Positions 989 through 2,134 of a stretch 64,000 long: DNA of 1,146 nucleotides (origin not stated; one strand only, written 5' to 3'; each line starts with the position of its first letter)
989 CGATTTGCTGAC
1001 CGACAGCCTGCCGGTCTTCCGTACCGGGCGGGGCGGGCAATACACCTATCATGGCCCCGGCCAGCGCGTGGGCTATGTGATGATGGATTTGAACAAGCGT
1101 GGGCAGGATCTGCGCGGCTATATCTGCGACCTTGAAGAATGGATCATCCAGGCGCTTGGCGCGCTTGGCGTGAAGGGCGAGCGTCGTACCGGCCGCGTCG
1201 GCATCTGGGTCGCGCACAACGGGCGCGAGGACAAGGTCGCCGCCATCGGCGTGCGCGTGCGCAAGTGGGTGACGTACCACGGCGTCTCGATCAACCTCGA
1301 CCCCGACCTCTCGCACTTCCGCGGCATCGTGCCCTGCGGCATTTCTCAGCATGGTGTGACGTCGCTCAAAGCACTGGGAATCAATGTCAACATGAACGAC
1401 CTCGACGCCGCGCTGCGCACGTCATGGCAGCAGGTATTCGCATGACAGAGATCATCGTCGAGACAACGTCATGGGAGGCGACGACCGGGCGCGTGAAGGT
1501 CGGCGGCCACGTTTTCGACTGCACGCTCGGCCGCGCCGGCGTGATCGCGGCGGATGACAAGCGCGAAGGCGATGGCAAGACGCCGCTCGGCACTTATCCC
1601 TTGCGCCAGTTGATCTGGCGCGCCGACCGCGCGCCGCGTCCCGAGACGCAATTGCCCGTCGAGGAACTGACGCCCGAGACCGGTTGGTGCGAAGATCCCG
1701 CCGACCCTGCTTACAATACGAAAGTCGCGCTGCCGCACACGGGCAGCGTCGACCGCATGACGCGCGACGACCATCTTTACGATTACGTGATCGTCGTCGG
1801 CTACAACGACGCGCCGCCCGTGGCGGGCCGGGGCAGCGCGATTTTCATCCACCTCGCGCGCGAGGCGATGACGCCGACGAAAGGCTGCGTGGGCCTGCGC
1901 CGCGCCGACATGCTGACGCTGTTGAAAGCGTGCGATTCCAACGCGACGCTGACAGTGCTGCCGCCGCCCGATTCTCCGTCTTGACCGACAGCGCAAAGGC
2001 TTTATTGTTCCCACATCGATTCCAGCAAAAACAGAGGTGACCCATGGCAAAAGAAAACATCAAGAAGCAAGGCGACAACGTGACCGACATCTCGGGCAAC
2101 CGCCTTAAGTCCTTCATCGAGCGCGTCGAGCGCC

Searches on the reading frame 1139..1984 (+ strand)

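Call 52: search_protein_families(library=pfam, proteins=[window:1139-1984:+], max_evalue=0.01)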
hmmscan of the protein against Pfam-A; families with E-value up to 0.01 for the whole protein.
window:1139-1984:+ (281 aa): 1 family
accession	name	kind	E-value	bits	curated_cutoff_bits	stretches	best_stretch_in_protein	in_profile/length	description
PF03734.19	YkuD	-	4.1e-12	47.3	23.4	1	126-268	26-141/146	L,D-transpeptidase catalytic domain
